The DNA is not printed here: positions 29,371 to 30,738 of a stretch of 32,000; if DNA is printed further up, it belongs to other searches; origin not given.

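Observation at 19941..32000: AT-richer 12-gene operon encoding a legionaminic-acid-type nonulosonic acid pathway with two synthase/CMP-activation pairs in an archaeon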

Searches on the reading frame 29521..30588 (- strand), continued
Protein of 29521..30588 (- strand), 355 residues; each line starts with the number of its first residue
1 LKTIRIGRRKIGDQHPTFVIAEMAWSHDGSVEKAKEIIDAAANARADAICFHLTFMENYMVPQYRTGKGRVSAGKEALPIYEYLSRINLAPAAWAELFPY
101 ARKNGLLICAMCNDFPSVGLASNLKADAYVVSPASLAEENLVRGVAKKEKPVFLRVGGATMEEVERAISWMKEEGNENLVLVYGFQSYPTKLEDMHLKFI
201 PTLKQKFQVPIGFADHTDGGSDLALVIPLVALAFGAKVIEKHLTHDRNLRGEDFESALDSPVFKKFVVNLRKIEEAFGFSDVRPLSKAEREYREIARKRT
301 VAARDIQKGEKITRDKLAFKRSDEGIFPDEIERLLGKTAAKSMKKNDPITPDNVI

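Call 46: search_protein_families(library=pfam, proteins=[L019:6901-7875:+, L019:7869-8801:+, L019:9027-9749:+, L019:18403-20346:+, L036:13989-14975:+, L036:14976-16571:+, L036:16578-17333:+, L036:17333-18109:+, L036:18106-19137:+, L036:5779-7629:+], max_evalue=0.001)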
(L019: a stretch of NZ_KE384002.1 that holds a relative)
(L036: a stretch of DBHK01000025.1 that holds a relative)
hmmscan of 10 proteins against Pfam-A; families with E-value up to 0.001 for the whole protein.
L019:6901-7875:+ (324 aa): 5 families
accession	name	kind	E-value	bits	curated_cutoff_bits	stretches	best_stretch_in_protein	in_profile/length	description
PF00535.33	Glycos_transf_2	-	6.5e-22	78.7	23.3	1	12-182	2-165/168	Glycosyl transferase family 2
PF13641.12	Glyco_tranf_2_3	-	4.9e-10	40.2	27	1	10-226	3-213/230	Glycosyltransferase like family 2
PF13632.12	Glyco_trans_2_3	-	1e-06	29.2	27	1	90-262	1-169/198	Glycosyl transferase family group 2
PF10111.15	Glyco_tranf_2_2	-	3.6e-05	23.8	27.3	1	21-207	13-202/276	Glycosyltransferase like family 2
PF02709.20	Glyco_transf_7C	-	0.00048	20.2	23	1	175-216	25-67/78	N-terminal domain of galactosyltransferase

L019:7869-8801:+ (310 aa): 4 families
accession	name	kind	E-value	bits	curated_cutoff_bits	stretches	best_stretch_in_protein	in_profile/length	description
PF00535.33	Glycos_transf_2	-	5.9e-19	69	23.3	1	7-126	1-121/168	Glycosyl transferase family 2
PF13641.12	Glyco_tranf_2_3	-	1.1e-13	52.2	27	1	6-232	3-212/230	Glycosyltransferase like family 2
PF10111.15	Glyco_tranf_2_2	-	3.1e-09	37.2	27.3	1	22-264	15-240/276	Glycosyltransferase like family 2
PF13712.12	Glyco_tranf_2_5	-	7.4e-05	23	27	1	70-189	40-148/210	Glycosyltransferase like family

L019:9027-9749:+ (240 aa): 1 family
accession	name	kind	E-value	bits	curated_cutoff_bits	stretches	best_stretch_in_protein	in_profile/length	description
PF00753.33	Lactamase_B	-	4.1e-15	56.7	22.7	1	24-171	15-196/196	Metallo-beta-lactamase superfamily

L019:18403-20346:+ (647 aa): 0 families

L036:13989-14975:+ (328 aa): 7 families
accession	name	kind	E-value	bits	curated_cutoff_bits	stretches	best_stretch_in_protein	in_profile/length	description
PF08241.18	Methyltransf_11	-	3.6e-23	82.5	21.2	1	96-193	1-95/95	Methyltransferase domain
PF13649.12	Methyltransf_25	-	9.2e-18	65.2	27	1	95-189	1-97/97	Methyltransferase domain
PF13847.12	Methyltransf_31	-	3.3e-13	50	27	1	92-197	4-113/145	Methyltransferase domain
PF08242.18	Methyltransf_12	-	6.4e-13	49.7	30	1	96-190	1-97/98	Methyltransferase domain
PF13489.12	Methyltransf_23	-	8.7e-13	48.8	27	1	88-210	19-124/164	Methyltransferase domain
PF01209.24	Ubie_methyltran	-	1.2e-08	35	20.1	1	91-201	47-159/233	ubiE/COQ5 methyltransferase family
PF08003.17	Methyltransf_9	-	0.0008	18.9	23.8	0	84-193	108-217/315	Protein of unknown function (DUF1698)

L036:14976-16571:+ (531 aa): 0 families

L036:16578-17333:+ (251 aa): 1 family
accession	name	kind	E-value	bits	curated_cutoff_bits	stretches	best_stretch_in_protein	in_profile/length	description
PF03328.21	HpcH_HpaI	-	2e-32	112.7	25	1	18-238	4-218/221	HpcH/HpaI aldolase/citrate lyase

L036:17333-18109:+ (258 aa): 2 families
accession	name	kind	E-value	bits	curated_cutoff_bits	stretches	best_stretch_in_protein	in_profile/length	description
PF02348.25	CTP_transf_3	-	2.2e-45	155.5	22.6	1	4-214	1-214/217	Cytidylyltransferase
PF12804.13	NTP_transf_3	-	3.2e-06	27.8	27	1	10-131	11-123/160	MobA-like NTP transferase domain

L036:18106-19137:+ (343 aa): 4 families
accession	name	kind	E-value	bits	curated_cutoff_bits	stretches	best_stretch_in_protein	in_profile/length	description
PF22725.1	GFO_IDH_MocA_C3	-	1.6e-25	89.9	27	1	130-251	2-124/124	GFO/IDH/MocA C-terminal domain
PF02894.22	GFO_IDH_MocA_C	-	4.8e-14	53.1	22.9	1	136-332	4-210/218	Oxidoreductase family, C-terminal alpha/beta domain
PF01408.29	GFO_IDH_MocA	-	1.5e-11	45.5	24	1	5-105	1-105/120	Oxidoreductase family, NAD-binding Rossmann fold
PF08635.15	ox_reductase_C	-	0.00046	20.3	22.5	1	124-206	1-78/142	Putative oxidoreductase C terminal domain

L036:5779-7629:+ (616 aa): 0 families

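Call 50: find_encoding_contigs(protein=P0015, flank=10000, max_places=2)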
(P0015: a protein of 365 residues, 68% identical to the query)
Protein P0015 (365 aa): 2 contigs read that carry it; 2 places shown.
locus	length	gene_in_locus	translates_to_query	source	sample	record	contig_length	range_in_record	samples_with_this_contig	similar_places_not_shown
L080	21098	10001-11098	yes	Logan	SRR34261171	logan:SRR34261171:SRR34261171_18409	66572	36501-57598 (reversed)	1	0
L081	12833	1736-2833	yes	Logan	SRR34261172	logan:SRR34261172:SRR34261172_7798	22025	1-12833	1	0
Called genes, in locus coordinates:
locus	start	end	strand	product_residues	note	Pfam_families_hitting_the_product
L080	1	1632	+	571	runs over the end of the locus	PF00534:Glycos_transf_1 (weak), PF13302:Acetyltransf_3, PF00583:Acetyltransf_1, PF13673:Acetyltransf_10, PF13508:Acetyltransf_7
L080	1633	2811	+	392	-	PF01041:DegT_DnrJ_EryC1, PF00155:Aminotran_1_2 (faint), PF00266:Aminotran_5, PF01053:Cys_Met_Meta_PP, PF01212:Beta_elim_lyase (weak)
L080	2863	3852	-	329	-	PF01073:3Beta_HSD, PF01370:Epimerase, PF02254:TrkA_N, PF02719:Polysacc_synt_2, PF04321:RmlD_sub_bind, PF07993:NAD_binding_4, PF13460:NAD_binding_10 (weak), PF16363:GDP_Man_Dehyd, +1 more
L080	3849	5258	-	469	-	PF02826:2-Hacid_dh_C (faint), PF01210:NAD_Gly3P_dh_N (weak), PF02558:ApbA (faint), PF03446:NAD_binding_2 (faint), PF03721:UDPG_MGDP_dh_N, PF00984:UDPG_MGDP_dh, PF03720:UDPG_MGDP_dh_C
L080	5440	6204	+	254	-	PF02348:CTP_transf_3, PF12804:NTP_transf_3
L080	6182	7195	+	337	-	PF04055:Radical_SAM, PF13186:SPASM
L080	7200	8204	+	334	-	PF01408:GFO_IDH_MocA, PF22725:GFO_IDH_MocA_C3, PF02894:GFO_IDH_MocA_C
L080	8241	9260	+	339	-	PF04055:Radical_SAM, PF13186:SPASM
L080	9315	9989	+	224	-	PF02348:CTP_transf_3, PF12804:NTP_transf_3 (faint)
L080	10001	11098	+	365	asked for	PF03102:NeuB, PF08666:SAF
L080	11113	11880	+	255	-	PF02348:CTP_transf_3, PF12804:NTP_transf_3 (weak)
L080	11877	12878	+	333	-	PF01408:GFO_IDH_MocA, PF22725:GFO_IDH_MocA_C3, PF02894:GFO_IDH_MocA_C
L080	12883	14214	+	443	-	PF00202:Aminotran_3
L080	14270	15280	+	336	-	PF03102:NeuB, PF08666:SAF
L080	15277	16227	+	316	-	PF21360:PylC-like_N, PF02655:ATP-grasp_3, PF13535:ATP-grasp_4 (faint), PF15632:ATPgrasp_Ter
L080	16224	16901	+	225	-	PF00702:Hydrolase, PF13419:HAD_2, PF13242:Hydrolase_like (weak)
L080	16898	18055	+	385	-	PF02350:Epimerase_2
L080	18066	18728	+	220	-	PF02585:PIG-L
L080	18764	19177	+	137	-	PF00132:Hexapep, PF14602:Hexapep_2 (weak)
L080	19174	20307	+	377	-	PF00155:Aminotran_1_2 (faint), PF01041:DegT_DnrJ_EryC1, PF01212:Beta_elim_lyase (weak)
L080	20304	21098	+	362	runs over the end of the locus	PF00106:adh_short, PF01073:3Beta_HSD, PF01370:Epimerase, PF02719:Polysacc_synt_2, PF04321:RmlD_sub_bind, PF07993:NAD_binding_4 (weak), PF13460:NAD_binding_10, PF16363:GDP_Man_Dehyd, +2 more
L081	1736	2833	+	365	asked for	PF03102:NeuB, PF08666:SAF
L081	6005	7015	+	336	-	PF03102:NeuB, PF08666:SAF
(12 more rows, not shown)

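Call 51: find_encoding_contigs(protein=P0013, flank=10000, max_places=2)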
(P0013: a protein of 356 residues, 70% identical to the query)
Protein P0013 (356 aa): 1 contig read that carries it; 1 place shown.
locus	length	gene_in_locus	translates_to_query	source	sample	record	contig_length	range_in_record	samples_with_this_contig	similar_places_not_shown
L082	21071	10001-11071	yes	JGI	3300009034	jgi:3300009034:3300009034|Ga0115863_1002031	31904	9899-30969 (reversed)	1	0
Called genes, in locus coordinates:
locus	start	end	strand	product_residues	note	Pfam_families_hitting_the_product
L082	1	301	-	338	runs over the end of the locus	PF03102:NeuB, PF08666:SAF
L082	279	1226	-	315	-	PF01073:3Beta_HSD (weak), PF01370:Epimerase, PF02719:Polysacc_synt_2, PF04321:RmlD_sub_bind, PF16363:GDP_Man_Dehyd, PF07993:NAD_binding_4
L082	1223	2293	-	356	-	PF02350:Epimerase_2, PF04101:Glyco_tran_28_C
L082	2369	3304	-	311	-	PF01073:3Beta_HSD, PF01370:Epimerase, PF02719:Polysacc_synt_2, PF04321:RmlD_sub_bind, PF05368:NmrA (faint), PF07993:NAD_binding_4, PF13460:NAD_binding_10 (weak), PF16363:GDP_Man_Dehyd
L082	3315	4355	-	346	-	PF05368:NmrA (weak), PF00106:adh_short, PF01073:3Beta_HSD, PF01370:Epimerase, PF02719:Polysacc_synt_2, PF04321:RmlD_sub_bind, PF13460:NAD_binding_10, PF16363:GDP_Man_Dehyd, +1 more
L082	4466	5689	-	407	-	PF16254:DUF4910, PF09940:DUF2172, PF04389:Peptidase_M28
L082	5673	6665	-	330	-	PF01408:GFO_IDH_MocA, PF02894:GFO_IDH_MocA_C, PF22725:GFO_IDH_MocA_C3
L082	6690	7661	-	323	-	PF04055:Radical_SAM, PF13186:SPASM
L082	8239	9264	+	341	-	PF04055:Radical_SAM, PF13186:SPASM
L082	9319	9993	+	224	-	PF02348:CTP_transf_3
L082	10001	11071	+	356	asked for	PF03102:NeuB, PF08666:SAF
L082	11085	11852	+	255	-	PF02348:CTP_transf_3, PF12804:NTP_transf_3 (weak)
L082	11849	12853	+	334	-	PF01408:GFO_IDH_MocA, PF22725:GFO_IDH_MocA_C3, PF02894:GFO_IDH_MocA_C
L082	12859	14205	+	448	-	PF00202:Aminotran_3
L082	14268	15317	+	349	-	PF03102:NeuB, PF08666:SAF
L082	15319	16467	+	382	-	PF02350:Epimerase_2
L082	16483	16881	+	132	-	PF00132:Hexapep, PF14602:Hexapep_2 (weak)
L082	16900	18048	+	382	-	PF01041:DegT_DnrJ_EryC1, PF00155:Aminotran_1_2 (weak), PF00266:Aminotran_5, PF01212:Beta_elim_lyase (weak)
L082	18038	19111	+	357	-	PF00106:adh_short, PF04321:RmlD_sub_bind, PF08659:KR, PF01073:3Beta_HSD, PF01370:Epimerase, PF02719:Polysacc_synt_2, PF07993:NAD_binding_4, PF13460:NAD_binding_10, +3 more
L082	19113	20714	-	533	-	PF02350:Epimerase_2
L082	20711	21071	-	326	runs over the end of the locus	PF01636:APH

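Call 73: search_dna_similar(query=window:29521-30588:-, collection=plasmids, mode=protein, max_evalue=1e-40, max_rows=20)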
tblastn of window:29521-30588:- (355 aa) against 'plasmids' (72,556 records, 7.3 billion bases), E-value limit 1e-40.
No match.

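Call 76: search_protein_families(library=ncbifam, proteins=[L001:8260-9270:+, L001:6676-8250:+], max_evalue=0.01)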
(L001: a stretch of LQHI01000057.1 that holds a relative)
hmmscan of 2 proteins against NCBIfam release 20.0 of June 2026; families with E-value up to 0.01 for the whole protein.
L001:8260-9270:+ (336 aa): 48 families (the best 25 are shown)
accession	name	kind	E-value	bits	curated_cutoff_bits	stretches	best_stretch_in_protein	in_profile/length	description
TIGR04317.1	W_rSAM_matur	equivalog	5.7e-34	117.8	380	2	54-247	6-192/349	tungsten cofactor oxidoreductase radical SAM maturase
TIGR04311.1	rSAM_Geo_metal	subfamily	1.2e-31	110.2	400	2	50-264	1-212/423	radical SAM/SPASM family putative metalloenzyme maturase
TIGR04321.1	spiroSPASM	subfamily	7.1e-23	81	250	2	49-193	228-379/510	spiro-SPASM protein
NF033640.1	N_Twi_rSAM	subfamily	2.3e-22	79.7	170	2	40-199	98-274/398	twitch domain-containing radical SAM protein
TIGR04251.1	SCM_rSAM_ScmF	equivalog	2.4e-17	63.4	400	1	58-192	10-143/353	SynChlorMet cassette radical SAM/SPASM protein ScmF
NF001199.0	PRK00164.2-1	equivalog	8.3e-17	61.3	231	1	54-219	14-169/308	GTP 3',8-cyclase MoaA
TIGR02668.1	moaA_archaeal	equivalog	1.7e-16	60.1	325.25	1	54-192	12-145/303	GTP 3',8-cyclase MoaA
TIGR02666.1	moaA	equivalog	3.5e-16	59.1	284.05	1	55-193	13-153/336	GTP 3',8-cyclase MoaA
TIGR04055.1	rSAM_NirJ2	equivalog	9.6e-16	58.2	500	1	57-221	5-157/326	putative heme d1 biosynthesis radical SAM protein NirJ2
NF050035.1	rSAM_WgK_link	exception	4.5e-14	52.2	650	1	49-190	6-143/367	radical SAM/SPASM peptide maturase WgkB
TIGR04347.1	pseudo_SAM_Halo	equivalog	1.6e-13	50.7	525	1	57-201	43-182/390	TIGR04347 family pseudo-SAM/SPASM protein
NF045646.2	rSAM_Se_TrsS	equivalog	1.6e-13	50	490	1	56-184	90-216/441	radical SAM (seleno)protein TrsS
TIGR04545.1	rSAM_ahbD_hemeb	equivalog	1e-12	48.2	500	1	57-188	5-132/339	heme b synthase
NF045574.1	sacti_mat_StsB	exception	1.2e-12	47.5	625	1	59-225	103-256/466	StsB family radical SAM/SPASM domain sactipeptide maturase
TIGR04053.2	TIGR04053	equivalog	1.5e-12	47.4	395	1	52-198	8-153/366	TIGR04053 family radical SAM/SPASM domain-containing protein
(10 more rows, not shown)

L001:6676-8250:+ (524 aa): 5 families
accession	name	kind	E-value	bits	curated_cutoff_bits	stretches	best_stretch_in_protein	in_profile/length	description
NF046086.1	BFO_1060_trans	domain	5.1e-23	81.8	200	1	348-521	195-364/365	BFO_1060 family glycosyltransferase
TIGR04396.2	surf_polysacc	subfamily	1.1e-12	47.8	125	1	358-522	203-364/427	surface carbohydrate biosynthesis protein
TIGR03568.1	NeuC_NnaA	equivalog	1.1e-05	24.5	235.9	1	296-500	149-355/365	UDP-N-acetylglucosamine 2-epimerase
TIGR00236.1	wecB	equivalog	0.0007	18.9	210.15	1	285-491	133-343/366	non-hydrolyzing UDP-N-acetylglucosamine 2-epimerase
NF004385.0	PRK05749.1-1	equivalog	0.0037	15.9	590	1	283-328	167-213/425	lipid IV(A) 3-deoxy-D-manno-octulosonic acid transferase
